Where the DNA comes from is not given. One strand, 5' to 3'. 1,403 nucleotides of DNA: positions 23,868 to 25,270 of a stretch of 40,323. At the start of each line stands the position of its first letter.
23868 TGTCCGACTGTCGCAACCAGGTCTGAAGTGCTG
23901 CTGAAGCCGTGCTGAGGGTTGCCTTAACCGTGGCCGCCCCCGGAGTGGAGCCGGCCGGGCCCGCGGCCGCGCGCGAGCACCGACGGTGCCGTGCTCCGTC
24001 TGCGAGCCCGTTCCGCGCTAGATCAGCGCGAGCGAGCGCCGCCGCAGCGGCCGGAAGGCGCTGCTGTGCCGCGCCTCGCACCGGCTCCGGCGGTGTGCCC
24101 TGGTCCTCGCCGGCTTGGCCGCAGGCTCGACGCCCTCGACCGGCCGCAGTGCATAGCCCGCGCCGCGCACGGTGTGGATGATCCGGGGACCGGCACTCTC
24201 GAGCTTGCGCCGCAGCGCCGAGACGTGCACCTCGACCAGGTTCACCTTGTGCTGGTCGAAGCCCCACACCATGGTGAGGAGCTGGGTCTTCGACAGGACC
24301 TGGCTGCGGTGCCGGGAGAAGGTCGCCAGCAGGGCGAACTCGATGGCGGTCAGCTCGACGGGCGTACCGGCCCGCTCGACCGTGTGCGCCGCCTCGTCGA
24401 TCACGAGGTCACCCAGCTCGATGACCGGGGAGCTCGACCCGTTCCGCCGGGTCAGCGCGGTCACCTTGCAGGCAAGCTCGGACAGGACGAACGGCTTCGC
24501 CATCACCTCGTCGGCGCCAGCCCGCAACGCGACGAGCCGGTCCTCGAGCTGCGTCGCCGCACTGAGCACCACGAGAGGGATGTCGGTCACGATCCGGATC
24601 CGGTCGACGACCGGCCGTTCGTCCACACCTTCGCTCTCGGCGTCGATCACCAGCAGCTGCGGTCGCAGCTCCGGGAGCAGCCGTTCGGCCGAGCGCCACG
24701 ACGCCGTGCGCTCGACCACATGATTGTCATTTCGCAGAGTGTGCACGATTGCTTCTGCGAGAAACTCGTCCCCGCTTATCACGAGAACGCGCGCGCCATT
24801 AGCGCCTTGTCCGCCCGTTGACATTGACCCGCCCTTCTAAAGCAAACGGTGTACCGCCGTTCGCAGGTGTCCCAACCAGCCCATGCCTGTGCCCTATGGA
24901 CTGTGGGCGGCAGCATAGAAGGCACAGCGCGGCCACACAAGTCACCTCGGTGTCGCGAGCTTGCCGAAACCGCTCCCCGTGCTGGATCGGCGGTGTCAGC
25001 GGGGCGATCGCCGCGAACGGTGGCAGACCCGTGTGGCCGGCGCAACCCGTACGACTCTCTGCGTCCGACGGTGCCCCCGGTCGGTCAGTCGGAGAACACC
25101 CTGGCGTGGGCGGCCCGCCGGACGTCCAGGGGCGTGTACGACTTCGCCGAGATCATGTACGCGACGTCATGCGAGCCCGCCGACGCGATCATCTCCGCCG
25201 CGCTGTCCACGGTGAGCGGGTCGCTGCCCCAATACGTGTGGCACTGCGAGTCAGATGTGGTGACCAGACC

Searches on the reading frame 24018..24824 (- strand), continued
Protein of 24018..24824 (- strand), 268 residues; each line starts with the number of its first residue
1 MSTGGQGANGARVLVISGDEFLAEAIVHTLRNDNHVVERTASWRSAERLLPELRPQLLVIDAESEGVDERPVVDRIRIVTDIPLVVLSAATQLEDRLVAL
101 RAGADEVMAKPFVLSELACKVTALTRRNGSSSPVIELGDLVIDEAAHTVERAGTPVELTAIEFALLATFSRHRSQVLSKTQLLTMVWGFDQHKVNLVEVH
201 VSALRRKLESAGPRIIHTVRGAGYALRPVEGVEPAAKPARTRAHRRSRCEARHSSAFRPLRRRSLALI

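Call 76: find_encoding_contigs(protein=P0106, flank=10000, max_places=2)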
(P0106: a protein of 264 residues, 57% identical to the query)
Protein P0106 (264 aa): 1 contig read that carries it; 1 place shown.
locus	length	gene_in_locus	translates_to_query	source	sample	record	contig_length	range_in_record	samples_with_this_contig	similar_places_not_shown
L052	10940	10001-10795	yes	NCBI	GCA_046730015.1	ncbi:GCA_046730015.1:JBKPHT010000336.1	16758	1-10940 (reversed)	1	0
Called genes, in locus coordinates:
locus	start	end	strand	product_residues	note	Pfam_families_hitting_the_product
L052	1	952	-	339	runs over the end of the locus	PF13641:Glyco_tranf_2_3, PF00535:Glycos_transf_2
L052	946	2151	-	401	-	PF20706:GT4-conflict (weak), PF00534:Glycos_transf_1, PF13692:Glyco_trans_1_4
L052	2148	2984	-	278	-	PF11316:Rhamno_transf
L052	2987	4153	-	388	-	PF00535:Glycos_transf_2, PF13641:Glyco_tranf_2_3, PF13632:Glyco_trans_2_3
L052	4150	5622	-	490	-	PF04932:Wzy_C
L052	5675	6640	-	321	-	-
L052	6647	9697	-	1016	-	PF13727:CoA_binding_3 (faint), PF02397:Bac_transf, PF13439:Glyco_transf_4, PF00534:Glycos_transf_1, PF13692:Glyco_trans_1_4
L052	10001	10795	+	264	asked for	PF00072:Response_reg (weak), PF00486:Trans_reg_C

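Call 77: find_encoding_contigs(protein=P0111, flank=10000, max_places=2)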
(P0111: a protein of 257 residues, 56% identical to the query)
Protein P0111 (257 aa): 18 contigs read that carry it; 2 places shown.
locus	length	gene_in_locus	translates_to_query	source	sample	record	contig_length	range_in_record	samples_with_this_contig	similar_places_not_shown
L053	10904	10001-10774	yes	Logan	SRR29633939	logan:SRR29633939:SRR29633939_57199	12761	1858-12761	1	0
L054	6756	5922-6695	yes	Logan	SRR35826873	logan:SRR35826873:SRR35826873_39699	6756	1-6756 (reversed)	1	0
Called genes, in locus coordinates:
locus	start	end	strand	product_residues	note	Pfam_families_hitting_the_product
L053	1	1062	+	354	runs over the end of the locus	-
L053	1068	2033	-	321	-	PF00535:Glycos_transf_2, PF13641:Glyco_tranf_2_3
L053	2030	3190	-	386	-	PF20706:GT4-conflict, PF00534:Glycos_transf_1, PF13692:Glyco_trans_1_4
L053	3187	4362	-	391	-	PF13641:Glyco_tranf_2_3, PF00535:Glycos_transf_2, PF13632:Glyco_trans_2_3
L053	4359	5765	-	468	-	PF04932:Wzy_C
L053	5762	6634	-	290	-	-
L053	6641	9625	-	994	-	PF02397:Bac_transf, PF13439:Glyco_transf_4, PF13579:Glyco_trans_4_4, PF00534:Glycos_transf_1, PF13692:Glyco_trans_1_4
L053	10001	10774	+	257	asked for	PF00072:Response_reg (faint), PF00486:Trans_reg_C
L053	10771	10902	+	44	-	?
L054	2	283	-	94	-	?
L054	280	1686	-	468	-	PF04932:Wzy_C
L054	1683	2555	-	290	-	-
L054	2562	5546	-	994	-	PF02397:Bac_transf, PF13439:Glyco_transf_4, PF13579:Glyco_trans_4_4, PF00534:Glycos_transf_1, PF13692:Glyco_trans_1_4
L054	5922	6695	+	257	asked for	PF00072:Response_reg (faint), PF00486:Trans_reg_C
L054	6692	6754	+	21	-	?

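Call 78: find_encoding_contigs(protein=P0085, flank=10000, max_places=2)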
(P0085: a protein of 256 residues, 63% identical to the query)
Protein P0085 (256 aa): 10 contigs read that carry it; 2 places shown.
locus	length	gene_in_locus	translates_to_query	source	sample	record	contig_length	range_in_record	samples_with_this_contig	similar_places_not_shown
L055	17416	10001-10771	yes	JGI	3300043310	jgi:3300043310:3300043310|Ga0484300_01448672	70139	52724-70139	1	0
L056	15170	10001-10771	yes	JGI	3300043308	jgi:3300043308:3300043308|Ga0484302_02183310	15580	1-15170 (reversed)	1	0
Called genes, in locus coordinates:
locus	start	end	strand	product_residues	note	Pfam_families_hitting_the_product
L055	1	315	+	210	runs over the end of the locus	-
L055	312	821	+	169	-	-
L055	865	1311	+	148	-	PF01243:PNPOx_N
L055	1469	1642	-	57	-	-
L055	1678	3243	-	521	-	PF00501:AMP-binding, PF13193:AMP-binding_C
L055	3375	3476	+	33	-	-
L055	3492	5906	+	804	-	PF03636:Glyco_hydro_65N, PF03632:Glyco_hydro_65m, PF03633:Glyco_hydro_65C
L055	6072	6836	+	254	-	PF00072:Response_reg, PF00486:Trans_reg_C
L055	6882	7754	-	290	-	PF03808:Glyco_tran_WecG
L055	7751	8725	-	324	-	PF00535:Glycos_transf_2, PF13641:Glyco_tranf_2_3 (weak)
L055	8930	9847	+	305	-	PF20102:DUF6492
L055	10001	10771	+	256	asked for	PF00072:Response_reg, PF00486:Trans_reg_C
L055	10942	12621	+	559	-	PF13727:CoA_binding_3, PF02397:Bac_transf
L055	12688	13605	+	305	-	PF00535:Glycos_transf_2, PF13641:Glyco_tranf_2_3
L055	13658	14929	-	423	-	-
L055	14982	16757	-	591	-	PF04932:Wzy_C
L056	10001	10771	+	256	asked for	PF00072:Response_reg, PF00486:Trans_reg_C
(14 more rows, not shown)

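Call 79: find_encoding_contigs(protein=P0076, flank=10000, max_places=2)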
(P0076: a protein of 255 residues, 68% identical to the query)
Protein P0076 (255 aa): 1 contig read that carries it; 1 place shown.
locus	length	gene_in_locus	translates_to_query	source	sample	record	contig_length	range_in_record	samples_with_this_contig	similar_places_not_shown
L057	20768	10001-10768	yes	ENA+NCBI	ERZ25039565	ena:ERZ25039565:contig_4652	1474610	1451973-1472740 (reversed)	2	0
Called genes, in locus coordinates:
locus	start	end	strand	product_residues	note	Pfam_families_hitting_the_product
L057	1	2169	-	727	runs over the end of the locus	-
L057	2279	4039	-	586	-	PF17853:GGDEF_2, PF13556:HTH_30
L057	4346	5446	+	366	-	-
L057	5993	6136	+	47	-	-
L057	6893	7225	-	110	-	PF03808:Glyco_tran_WecG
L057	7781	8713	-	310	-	PF00535:Glycos_transf_2, PF13641:Glyco_tranf_2_3 (weak)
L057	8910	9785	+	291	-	PF20102:DUF6492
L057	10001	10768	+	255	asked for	PF00072:Response_reg, PF00486:Trans_reg_C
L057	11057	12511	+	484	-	PF02397:Bac_transf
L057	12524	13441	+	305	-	PF00535:Glycos_transf_2, PF12804:NTP_transf_3 (faint), PF13641:Glyco_tranf_2_3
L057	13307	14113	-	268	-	-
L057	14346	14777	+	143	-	PF07995:GSDH (weak), PF23500:DUF7133 (weak)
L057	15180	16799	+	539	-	PF07691:PA14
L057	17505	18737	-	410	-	-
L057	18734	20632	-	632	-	PF04932:Wzy_C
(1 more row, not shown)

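Call 81: find_encoding_contigs(protein=P0102, flank=10000, max_places=1)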
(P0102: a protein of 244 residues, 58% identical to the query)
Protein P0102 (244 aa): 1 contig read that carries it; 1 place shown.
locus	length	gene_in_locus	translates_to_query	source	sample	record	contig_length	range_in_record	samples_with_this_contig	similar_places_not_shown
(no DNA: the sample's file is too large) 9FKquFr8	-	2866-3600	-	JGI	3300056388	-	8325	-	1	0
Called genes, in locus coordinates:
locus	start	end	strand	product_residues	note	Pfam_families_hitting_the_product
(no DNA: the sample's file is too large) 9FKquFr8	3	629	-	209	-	?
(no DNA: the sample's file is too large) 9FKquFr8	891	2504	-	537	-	PF13727:CoA_binding_3, PF02397:Bac_transf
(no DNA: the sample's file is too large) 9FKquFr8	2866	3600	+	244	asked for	PF00072:Response_reg, PF00486:Trans_reg_C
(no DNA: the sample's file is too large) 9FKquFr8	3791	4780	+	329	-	PF01073:3Beta_HSD, PF01370:Epimerase, PF02719:Polysacc_synt_2, PF04321:RmlD_sub_bind, PF07993:NAD_binding_4 (faint), PF13460:NAD_binding_10, PF16363:GDP_Man_Dehyd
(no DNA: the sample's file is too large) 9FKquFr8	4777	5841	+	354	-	PF00535:Glycos_transf_2, PF13641:Glyco_tranf_2_3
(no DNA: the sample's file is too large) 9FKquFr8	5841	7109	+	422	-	PF03721:UDPG_MGDP_dh_N, PF00984:UDPG_MGDP_dh, PF03720:UDPG_MGDP_dh_C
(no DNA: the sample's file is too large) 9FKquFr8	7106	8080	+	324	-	PF01073:3Beta_HSD, PF01370:Epimerase, PF04321:RmlD_sub_bind, PF07993:NAD_binding_4 (faint), PF16363:GDP_Man_Dehyd, PF02719:Polysacc_synt_2 (weak)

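Call 82: find_encoding_contigs(protein=P0117, flank=10000, max_places=1)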
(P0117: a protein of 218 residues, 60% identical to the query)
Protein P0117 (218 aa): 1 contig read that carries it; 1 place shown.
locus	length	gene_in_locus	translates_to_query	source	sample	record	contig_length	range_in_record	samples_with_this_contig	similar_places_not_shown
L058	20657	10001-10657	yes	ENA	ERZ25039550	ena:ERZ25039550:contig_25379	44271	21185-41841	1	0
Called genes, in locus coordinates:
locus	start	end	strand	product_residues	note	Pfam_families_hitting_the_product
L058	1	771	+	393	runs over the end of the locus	-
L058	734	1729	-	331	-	PF00535:Glycos_transf_2, PF13641:Glyco_tranf_2_3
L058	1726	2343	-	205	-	PF20706:GT4-conflict (weak), PF13692:Glyco_trans_1_4, PF13524:Glyco_trans_1_2 (weak), PF00534:Glycos_transf_1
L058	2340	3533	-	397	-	-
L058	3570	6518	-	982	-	PF04932:Wzy_C, PF00535:Glycos_transf_2, PF13641:Glyco_tranf_2_3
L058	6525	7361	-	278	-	PF00534:Glycos_transf_1, PF13692:Glyco_trans_1_4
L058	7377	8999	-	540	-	PF02397:Bac_transf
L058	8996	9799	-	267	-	-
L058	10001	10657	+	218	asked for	PF00486:Trans_reg_C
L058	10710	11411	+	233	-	PF02934:GatB_N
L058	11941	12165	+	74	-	PF02637:GatB_Yqey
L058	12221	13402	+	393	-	PF00583:Acetyltransf_1 (faint), PF13527:Acetyltransf_9, PF17668:Acetyltransf_17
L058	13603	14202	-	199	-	PF04011:LemA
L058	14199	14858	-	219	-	-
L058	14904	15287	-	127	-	-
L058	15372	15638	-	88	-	-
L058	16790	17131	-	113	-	-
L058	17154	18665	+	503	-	PF00920:ILVD_EDD_N, PF24877:ILV_EDD_C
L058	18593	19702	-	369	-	PF11716:MDMPI_N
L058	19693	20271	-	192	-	PF07638:Sigma70_ECF (faint), PF04542:Sigma70_r2, PF08281:Sigma70_r4_2, PF04545:Sigma70_r4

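Call 83: find_encoding_contigs(protein=P0116, flank=10000, max_places=1)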
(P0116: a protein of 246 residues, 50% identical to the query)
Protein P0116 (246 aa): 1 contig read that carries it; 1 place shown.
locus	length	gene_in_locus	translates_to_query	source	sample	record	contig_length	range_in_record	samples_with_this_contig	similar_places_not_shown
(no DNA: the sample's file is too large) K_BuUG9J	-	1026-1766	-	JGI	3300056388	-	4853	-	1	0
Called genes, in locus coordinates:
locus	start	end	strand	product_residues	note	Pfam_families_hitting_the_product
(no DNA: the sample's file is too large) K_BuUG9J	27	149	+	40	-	-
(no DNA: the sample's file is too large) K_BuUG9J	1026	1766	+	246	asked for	PF00072:Response_reg, PF00486:Trans_reg_C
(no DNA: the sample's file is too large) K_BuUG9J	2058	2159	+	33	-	-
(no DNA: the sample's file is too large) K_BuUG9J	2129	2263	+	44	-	-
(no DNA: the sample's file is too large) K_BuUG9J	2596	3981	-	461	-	PF00999:Na_H_Exchanger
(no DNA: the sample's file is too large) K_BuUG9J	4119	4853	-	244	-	?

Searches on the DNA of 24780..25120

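Call 51: search_rna_families(source=window, start=24780, end=25120, threshold=evalue, max_evalue=1)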
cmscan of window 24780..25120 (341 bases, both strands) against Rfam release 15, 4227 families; matches with E-value up to 1: 0.
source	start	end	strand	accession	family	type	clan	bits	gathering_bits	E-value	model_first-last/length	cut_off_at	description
